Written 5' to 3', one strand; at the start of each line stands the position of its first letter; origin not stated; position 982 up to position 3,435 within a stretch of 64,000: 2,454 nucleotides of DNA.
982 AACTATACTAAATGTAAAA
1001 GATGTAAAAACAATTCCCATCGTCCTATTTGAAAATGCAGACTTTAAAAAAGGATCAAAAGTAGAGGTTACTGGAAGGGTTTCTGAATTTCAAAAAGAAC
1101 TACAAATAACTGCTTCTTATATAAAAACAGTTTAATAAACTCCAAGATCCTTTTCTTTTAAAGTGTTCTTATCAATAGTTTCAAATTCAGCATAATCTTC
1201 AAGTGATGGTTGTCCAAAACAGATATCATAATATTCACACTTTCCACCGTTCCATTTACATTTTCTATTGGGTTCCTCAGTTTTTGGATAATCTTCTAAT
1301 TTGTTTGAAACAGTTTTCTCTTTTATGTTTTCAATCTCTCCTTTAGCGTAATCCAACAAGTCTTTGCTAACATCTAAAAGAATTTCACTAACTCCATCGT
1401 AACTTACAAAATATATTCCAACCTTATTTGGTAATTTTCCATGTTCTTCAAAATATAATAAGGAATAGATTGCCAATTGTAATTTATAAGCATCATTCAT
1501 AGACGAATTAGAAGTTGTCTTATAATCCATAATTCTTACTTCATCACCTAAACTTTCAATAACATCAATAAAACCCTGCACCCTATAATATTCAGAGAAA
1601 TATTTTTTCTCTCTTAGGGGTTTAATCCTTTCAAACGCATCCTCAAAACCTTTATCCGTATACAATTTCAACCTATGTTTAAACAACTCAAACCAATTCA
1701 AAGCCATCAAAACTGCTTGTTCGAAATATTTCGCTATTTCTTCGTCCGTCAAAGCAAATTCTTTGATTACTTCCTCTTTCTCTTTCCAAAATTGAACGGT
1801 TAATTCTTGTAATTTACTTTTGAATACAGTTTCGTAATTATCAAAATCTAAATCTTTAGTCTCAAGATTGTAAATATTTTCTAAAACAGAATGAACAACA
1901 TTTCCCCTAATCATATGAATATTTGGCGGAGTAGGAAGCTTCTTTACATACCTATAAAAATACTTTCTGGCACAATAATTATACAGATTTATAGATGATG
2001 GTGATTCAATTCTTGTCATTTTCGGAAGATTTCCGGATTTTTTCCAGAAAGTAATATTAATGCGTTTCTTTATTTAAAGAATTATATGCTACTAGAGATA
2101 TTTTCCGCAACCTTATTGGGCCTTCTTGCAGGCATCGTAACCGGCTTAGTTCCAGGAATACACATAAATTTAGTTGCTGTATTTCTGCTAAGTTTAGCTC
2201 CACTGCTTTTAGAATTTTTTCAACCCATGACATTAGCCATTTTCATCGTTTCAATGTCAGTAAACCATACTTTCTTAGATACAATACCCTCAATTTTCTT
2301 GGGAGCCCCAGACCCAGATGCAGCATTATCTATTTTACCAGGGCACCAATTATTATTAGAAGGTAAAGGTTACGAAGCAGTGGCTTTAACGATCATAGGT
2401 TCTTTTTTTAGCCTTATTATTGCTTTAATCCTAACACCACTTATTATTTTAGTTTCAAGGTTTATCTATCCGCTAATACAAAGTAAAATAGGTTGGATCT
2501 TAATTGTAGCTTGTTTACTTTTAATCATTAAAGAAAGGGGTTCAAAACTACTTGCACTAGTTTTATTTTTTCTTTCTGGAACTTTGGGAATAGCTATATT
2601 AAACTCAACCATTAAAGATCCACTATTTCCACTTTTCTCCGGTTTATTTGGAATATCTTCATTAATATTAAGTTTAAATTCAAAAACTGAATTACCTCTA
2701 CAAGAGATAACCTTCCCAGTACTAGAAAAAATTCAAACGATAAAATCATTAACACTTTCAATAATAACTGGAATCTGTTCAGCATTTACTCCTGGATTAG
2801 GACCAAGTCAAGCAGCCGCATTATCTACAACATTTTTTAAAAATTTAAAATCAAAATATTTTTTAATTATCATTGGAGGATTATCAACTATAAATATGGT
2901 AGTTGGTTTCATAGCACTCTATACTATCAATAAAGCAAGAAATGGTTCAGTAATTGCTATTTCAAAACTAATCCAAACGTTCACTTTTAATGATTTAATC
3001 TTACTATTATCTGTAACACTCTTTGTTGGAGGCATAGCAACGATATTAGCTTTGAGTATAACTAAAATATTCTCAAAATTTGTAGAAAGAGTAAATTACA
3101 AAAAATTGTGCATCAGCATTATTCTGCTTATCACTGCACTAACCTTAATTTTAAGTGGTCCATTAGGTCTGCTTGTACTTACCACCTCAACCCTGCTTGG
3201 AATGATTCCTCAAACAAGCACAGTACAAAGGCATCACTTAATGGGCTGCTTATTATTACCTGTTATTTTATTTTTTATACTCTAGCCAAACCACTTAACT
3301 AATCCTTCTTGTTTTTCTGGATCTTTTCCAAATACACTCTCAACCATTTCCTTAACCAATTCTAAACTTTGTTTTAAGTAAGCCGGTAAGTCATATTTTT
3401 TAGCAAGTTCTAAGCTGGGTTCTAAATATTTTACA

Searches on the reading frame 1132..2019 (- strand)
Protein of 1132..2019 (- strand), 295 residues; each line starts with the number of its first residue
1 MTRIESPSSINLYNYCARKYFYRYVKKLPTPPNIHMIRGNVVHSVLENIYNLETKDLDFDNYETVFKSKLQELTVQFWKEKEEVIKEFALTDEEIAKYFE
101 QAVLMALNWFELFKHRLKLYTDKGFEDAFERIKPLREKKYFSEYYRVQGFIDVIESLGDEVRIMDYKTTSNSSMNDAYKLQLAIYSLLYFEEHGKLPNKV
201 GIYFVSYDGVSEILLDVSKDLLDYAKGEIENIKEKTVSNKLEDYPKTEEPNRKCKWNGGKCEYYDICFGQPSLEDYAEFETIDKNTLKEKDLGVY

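Call 39: search_protein_families(library=pfam, proteins=[window:1132-2019:-], max_evalue=0.001)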
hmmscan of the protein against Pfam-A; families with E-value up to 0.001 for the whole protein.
window:1132-2019:- (295 aa): 3 families
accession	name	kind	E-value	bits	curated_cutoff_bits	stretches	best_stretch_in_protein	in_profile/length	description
PF12705.13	PDDEXK_1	-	8.6e-25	88.5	22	1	6-267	3-246/247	PD-(D/E)XK nuclease superfamily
PF01930.23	Cas_Cas4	-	2.8e-08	34.5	22.7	1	147-268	52-159/160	Domain of unknown function DUF83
PF08696.17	Dna2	-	5.1e-05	23.5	22.4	1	12-115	63-156/204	DNA replication factor Dna2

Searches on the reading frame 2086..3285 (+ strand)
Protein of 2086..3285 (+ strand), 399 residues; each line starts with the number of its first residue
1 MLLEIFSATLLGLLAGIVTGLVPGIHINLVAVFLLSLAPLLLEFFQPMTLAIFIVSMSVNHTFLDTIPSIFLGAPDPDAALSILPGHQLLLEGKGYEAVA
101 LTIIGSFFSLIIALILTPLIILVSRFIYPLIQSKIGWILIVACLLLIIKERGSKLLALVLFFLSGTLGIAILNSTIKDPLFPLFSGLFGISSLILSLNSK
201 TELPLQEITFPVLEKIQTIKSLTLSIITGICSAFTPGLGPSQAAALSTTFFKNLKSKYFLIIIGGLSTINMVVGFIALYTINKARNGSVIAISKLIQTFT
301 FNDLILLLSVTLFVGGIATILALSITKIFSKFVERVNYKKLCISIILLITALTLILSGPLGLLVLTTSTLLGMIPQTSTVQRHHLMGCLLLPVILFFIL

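Call 39: search_protein_families(library=pfam, proteins=[window:2086-3285:+], max_evalue=0.001)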
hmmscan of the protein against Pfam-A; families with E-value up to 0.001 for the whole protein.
window:2086-3285:+ (399 aa): 1 family
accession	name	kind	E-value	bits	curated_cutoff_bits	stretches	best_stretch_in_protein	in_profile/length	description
PF01970.21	TctA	-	2.4e-48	165.3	28.9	1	8-386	3-422/423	Tripartite tricarboxylate transporter TctA family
